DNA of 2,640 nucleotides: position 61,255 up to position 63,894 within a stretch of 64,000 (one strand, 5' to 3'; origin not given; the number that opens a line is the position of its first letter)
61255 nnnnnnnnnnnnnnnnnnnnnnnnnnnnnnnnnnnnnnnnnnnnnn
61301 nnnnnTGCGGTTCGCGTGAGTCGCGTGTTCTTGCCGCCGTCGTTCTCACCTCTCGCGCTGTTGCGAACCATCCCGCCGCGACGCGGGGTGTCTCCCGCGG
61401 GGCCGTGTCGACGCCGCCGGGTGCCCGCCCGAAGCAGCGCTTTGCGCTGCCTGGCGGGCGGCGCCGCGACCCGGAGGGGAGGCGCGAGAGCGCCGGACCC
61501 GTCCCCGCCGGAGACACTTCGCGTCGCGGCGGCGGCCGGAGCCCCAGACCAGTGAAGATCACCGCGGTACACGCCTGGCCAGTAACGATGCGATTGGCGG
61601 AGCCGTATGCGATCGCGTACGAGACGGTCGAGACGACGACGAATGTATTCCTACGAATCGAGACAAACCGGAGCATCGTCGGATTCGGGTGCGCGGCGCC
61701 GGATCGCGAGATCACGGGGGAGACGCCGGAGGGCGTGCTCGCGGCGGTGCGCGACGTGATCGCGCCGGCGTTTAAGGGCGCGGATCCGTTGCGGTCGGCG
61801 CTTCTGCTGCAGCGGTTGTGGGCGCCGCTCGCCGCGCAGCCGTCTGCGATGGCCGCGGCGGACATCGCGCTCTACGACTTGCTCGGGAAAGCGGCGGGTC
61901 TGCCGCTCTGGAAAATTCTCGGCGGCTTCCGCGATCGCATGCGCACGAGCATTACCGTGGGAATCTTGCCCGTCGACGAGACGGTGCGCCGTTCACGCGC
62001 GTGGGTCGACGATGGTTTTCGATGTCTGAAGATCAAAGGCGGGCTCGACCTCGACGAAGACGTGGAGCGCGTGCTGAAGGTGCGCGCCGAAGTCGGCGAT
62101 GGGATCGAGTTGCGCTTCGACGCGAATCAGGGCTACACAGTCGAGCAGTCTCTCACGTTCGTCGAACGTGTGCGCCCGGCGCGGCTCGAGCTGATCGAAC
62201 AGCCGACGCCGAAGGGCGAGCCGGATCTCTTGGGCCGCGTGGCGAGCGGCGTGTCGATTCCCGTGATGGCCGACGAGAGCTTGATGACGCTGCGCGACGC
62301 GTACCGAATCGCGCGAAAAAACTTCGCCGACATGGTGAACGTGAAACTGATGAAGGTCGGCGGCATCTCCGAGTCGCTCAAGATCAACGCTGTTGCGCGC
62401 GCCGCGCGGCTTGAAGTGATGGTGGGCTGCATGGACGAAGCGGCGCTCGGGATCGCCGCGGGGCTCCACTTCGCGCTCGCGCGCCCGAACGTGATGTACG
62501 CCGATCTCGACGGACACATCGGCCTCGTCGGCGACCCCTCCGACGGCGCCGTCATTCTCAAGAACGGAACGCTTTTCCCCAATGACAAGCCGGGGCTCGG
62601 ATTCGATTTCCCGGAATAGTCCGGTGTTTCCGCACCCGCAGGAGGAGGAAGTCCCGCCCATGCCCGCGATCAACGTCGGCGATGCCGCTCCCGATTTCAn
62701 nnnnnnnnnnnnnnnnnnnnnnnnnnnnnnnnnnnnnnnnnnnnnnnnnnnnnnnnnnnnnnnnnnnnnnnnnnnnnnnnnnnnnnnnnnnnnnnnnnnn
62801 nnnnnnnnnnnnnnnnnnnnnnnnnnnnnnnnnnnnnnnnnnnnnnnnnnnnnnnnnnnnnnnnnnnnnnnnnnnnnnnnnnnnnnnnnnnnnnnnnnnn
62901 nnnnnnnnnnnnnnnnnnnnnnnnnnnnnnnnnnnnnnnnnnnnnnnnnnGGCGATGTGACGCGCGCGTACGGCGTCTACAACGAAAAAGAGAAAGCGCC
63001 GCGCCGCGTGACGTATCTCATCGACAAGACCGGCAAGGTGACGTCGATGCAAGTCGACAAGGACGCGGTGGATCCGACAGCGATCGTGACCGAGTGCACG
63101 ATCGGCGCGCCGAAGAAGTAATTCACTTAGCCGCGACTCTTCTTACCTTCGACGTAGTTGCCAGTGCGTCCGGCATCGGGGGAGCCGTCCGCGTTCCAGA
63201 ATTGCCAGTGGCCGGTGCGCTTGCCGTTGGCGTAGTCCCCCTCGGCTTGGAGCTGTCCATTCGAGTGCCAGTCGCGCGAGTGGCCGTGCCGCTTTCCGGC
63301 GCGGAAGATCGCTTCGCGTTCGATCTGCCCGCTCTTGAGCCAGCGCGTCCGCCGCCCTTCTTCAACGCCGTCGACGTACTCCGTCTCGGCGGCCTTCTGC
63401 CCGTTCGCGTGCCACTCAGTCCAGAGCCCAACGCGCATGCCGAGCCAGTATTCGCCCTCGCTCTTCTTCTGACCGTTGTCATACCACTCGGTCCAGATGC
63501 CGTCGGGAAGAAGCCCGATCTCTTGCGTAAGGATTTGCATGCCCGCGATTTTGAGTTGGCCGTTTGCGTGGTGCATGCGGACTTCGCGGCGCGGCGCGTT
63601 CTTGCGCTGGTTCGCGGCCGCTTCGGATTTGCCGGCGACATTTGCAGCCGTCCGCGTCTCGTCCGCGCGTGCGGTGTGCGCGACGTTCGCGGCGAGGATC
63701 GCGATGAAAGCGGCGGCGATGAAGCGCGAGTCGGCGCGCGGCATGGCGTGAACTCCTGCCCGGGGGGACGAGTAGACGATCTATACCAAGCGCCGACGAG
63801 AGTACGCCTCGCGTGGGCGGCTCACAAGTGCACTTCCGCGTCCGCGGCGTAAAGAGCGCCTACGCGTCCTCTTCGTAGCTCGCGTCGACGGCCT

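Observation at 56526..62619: Four-gene cluster of a Thr-synthase-like PLP enzyme, DUF1611, a PP-loop/creatininase fusion and a dipeptide epimerase; candidate uncharacterised amino-acid or peptide modification pathway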

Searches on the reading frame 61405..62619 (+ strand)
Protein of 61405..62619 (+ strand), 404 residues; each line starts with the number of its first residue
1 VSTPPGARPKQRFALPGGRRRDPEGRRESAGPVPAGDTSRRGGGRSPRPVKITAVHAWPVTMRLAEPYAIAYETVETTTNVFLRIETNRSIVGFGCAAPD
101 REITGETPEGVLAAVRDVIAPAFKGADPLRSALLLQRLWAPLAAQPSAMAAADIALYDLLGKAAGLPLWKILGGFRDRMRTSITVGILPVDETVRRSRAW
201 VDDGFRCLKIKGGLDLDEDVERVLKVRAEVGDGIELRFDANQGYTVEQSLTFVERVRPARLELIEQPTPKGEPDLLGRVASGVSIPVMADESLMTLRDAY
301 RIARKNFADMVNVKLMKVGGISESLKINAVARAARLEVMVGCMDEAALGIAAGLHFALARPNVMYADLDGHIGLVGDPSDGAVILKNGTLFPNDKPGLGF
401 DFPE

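Call 3: search_protein_families(library=pfam, proteins=[window:61405-62619:+], max_evalue=0.01)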
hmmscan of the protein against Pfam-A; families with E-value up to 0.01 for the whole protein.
window:61405-62619:+ (404 aa): 3 families
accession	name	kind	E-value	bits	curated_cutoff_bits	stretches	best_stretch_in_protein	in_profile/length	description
PF13378.12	MR_MLE_C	-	8.8e-51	173.1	29.4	1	194-402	3-215/219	Enolase C-terminal domain-like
PF02746.21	MR_MLE_N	-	1e-15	58.4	22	1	58-173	7-117/117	Mandelate racemase / muconate lactonizing enzyme, N-terminal domain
PF07476.17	MAAL_C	-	0.0012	18.5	27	1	281-359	136-215/249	Methylaspartate ammonia-lyase C-terminus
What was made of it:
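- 61552..62619 (+): Gene 4: enolase-superfamily dipeptide epimerase, 355 aa. The DxD motif DLDGH lies at 62503-62517. MR_MLE_N and MR_MLE_C (call 3).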

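Call 4: search_protein_families(library=ncbifam, proteins=[window:61405-62619:+], max_evalue=0.01)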
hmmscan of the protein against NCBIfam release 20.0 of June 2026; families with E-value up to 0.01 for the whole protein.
window:61405-62619:+ (404 aa): 18 families
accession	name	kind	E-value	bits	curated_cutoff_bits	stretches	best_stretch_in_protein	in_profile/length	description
NF041118.1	A_G_epim_Thtga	equivalog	2.3e-64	217.7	500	1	51-381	2-330/341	L-Ala-D/L-Glu epimerase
TIGR02534.1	mucon_cyclo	subfamily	1.1e-52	179.3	334.95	1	55-401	4-356/368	muconate/chloromuconate family cycloisomerase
NF042940.1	racemase_DgcA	equivalog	1.9e-44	152.2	400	1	61-382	7-307/323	N-acetyl-D-Glu racemase DgcA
NF040866.1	AraD_Arch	equivalog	7.2e-35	120.7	650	1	147-401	102-360/372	arabinonate dehydratase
NF043002.1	HProlDhtase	equivalog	2.5e-31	108.8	500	1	50-400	1-352/366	cis-3-hydroxy-L-proline dehydratase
NF047820.1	TalGalacDh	equivalog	1.4e-30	106.5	500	1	81-353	39-316/371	L-talarate/galactarate dehydratase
TIGR01928.1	menC_lowGC_arch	equivalog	5e-29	101.3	200.65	1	60-362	3-300/325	o-succinylbenzoate synthase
NF043051.1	ManoateDhtManD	equivalog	2.7e-27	95.6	550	2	224-403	196-376/403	D-mannonate dehydratase ManD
NF010624.0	PRK14017.1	equivalog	2.2e-26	92.8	311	1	80-367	15-310/382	galactonate dehydratase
NF011708.0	PRK15129.1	equivalog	1.2e-25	90.3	343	1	55-387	4-316/321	L-Ala-D/L-Glu epimerase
NF002782.0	PRK02901.1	equivalog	4.7e-25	88.3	288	1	203-366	101-264/328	o-succinylbenzoate synthase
NF011654.0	PRK15072.1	subfamily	1.8e-24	86.3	430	2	223-403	196-377/404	D-galactonate dehydratase family protein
NF040790.2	glucon_galact_dh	equivalog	1.8e-18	66.6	750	1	146-339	91-297/390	bifunctional D-gluconate/D-galactonate dehydratase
TIGR01927.1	menC_gam_Gplu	equivalog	5.1e-15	55.6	130.55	1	197-357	117-279/307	o-succinylbenzoate synthase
NF002739.0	PRK02714.1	equivalog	8.4e-13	48.5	259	1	188-357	116-287/320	o-succinylbenzoate synthase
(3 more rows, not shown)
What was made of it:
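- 61552..62619 (+): All NCBIfam equivalog cutoffs are missed (call 4).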

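Call 19: search_solved_structures(query=window:61405-62619:+, max_evalue=1e-20)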
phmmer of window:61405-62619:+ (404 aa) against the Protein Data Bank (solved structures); distinct sequences matched with E-value up to 1e-20: 49.
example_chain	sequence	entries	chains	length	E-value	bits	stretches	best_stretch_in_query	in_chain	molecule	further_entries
1jpm_A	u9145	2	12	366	7.8e-67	229.2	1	51-400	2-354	L-Ala-D/L-Glu Epimerase | similar to chloromuconate cycloisomerase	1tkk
3jva_A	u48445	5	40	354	3.8e-66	227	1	51-399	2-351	Dipeptide Epimerase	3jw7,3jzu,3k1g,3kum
3rit_A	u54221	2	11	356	4.2e-66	226.8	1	62-404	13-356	Dipeptide epimerase | Putative chloromuconate cycloisomerase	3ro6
2p88_A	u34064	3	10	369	3e-52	181.2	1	50-402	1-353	Mandelate racemase/muconate lactonizing enzyme family protein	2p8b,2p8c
3r0k_A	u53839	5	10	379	1.3e-46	162.7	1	74-402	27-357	Enzyme of enolase superfamily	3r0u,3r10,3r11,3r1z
2zad_A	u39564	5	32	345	1.3e-45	159.4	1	66-378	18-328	Muconate cycloisomerase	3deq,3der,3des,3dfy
3q45_A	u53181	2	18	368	1.9e-45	158.8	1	52-401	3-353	Mandelate racemase/muconate lactonizing enzyme family; possible chloromuconate cycloisomer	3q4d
2qde_A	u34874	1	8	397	7e-41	143.8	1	50-402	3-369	Mandelate racemase/muconate lactonizing enzyme family protein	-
3iji_A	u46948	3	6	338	6.3e-40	140.6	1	58-399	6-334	Muconate cycloisomerase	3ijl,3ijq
3s5s_A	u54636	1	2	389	7.4e-40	140.4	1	53-387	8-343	Mandelate racemase/muconate lactonizing enzyme family protein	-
3my9_A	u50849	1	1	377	1.5e-39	139.4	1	79-402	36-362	Muconate cycloisomerase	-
3u9i_A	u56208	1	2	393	2.7e-38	135.3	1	48-390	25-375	Mandelate racemase/muconate lactonizing enzyme, C-terminal domain protein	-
3ik4_A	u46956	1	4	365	5.6e-36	127.6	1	49-400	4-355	Mandelate racemase/muconate lactonizing protein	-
2pgw_A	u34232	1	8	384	1.4e-34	123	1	50-403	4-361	Muconate cycloisomerase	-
3i4k_A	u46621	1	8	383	3e-34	122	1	61-400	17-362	Muconate lactonizing enzyme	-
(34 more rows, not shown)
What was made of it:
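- Checked: The best solved relatives are L-Ala-D/L-Glu and other dipeptide epimerases, E 1e-67 (call 19).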

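Call 36: search_solved_structures(query=window:61552-62619:+, max_evalue=1e-40, show_alignments=3)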
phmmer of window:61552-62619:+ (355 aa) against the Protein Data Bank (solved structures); distinct sequences matched with E-value up to 1e-40: 8.
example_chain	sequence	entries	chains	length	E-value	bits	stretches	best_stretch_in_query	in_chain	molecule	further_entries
1jpm_A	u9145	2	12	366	2.8e-67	230.5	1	1-351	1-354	L-Ala-D/L-Glu Epimerase | similar to chloromuconate cycloisomerase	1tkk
3jva_A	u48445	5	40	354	1.1e-66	228.5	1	1-350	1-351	Dipeptide Epimerase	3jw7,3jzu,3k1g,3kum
3rit_A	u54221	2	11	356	2e-66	227.6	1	3-355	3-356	Dipeptide epimerase | Putative chloromuconate cycloisomerase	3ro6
2p88_A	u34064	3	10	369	8.6e-53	182.8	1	1-353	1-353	Mandelate racemase/muconate lactonizing enzyme family protein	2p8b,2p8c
3r0k_A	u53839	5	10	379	9.1e-47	163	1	25-353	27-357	Enzyme of enolase superfamily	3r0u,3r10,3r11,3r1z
2zad_A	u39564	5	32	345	9e-46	159.8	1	17-329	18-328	Muconate cycloisomerase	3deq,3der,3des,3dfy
3q45_A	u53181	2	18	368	9.2e-46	159.7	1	2-352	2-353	Mandelate racemase/muconate lactonizing enzyme family; possible chloromuconate cycloisomer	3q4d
2qde_A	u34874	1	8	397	6.9e-41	143.7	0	1-353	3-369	Mandelate racemase/muconate lactonizing enzyme family protein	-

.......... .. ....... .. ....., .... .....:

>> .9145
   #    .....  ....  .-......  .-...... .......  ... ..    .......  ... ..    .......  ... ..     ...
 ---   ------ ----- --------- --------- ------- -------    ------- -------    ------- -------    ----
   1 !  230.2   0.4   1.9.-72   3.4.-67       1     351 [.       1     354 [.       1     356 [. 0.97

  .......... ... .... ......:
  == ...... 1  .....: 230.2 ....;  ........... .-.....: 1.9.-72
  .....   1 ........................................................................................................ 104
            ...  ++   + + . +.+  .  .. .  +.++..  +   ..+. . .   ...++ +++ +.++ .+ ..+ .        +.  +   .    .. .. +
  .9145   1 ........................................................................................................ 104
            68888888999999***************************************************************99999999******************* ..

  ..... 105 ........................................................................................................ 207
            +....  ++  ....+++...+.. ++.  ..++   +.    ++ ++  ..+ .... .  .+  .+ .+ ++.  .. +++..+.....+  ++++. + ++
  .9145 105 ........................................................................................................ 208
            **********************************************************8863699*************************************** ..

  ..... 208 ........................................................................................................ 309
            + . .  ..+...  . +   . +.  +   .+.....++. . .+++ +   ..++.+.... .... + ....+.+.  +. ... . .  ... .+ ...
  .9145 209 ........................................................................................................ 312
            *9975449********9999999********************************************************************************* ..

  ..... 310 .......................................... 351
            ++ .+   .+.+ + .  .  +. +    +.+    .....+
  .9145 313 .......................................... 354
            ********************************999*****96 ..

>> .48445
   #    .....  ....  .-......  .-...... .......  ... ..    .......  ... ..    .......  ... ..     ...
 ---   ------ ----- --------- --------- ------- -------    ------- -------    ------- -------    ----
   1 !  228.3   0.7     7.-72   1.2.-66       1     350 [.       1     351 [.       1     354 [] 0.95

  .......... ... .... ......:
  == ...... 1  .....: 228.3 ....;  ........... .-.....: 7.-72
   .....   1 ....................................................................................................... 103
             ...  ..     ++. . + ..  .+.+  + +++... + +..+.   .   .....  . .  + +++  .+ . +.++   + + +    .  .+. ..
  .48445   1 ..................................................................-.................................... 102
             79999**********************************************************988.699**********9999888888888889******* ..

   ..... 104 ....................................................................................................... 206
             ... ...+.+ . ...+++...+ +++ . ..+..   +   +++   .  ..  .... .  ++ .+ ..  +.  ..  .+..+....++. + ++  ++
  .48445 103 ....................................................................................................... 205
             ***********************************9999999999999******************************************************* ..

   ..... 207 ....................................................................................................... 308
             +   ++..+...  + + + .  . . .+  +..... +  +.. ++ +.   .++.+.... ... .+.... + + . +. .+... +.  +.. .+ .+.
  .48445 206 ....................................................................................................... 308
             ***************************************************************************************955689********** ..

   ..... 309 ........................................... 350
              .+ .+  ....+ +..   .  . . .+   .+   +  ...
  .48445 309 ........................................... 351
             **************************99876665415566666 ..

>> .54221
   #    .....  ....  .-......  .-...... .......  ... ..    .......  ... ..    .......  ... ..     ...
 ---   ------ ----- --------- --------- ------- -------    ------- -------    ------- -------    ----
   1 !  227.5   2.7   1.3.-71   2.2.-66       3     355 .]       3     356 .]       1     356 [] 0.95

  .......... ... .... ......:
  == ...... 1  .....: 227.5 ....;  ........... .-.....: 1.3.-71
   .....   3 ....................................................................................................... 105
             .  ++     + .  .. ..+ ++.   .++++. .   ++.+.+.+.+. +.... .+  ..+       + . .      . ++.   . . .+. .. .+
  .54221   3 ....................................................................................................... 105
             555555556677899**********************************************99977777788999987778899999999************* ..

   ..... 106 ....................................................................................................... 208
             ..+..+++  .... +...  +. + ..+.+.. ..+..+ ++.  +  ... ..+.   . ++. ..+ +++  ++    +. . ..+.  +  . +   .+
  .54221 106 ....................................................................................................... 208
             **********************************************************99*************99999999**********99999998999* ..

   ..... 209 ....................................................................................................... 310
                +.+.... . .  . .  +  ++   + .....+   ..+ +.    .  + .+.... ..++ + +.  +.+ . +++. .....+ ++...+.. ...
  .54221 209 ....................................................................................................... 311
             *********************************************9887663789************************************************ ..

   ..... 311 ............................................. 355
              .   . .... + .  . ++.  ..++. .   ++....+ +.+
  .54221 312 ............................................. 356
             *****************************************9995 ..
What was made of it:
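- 61552..62619 (+): It aligns end to end with YkfB 1jpm (E 2.8e-67), 3jva and 3rit (call 36).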

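Call 95: search_protein_families(library=padloc, proteins=[window:61552-62619:+], max_evalue=0.01)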
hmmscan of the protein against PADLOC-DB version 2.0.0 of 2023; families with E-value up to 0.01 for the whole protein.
window:61552-62619:+ (355 aa): 0 families

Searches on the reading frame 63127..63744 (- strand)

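Call 101: search_protein_families(library=pfam, proteins=[window:63127-63744:-], max_evalue=0.001)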
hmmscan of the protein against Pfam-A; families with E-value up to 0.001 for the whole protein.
window:63127-63744:- (205 aa): 1 family
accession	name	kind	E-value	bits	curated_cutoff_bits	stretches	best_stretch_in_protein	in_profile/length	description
PF07661.19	MORN_2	-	3.1e-20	70.3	29.6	1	81-100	2-21/22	MORN repeat variant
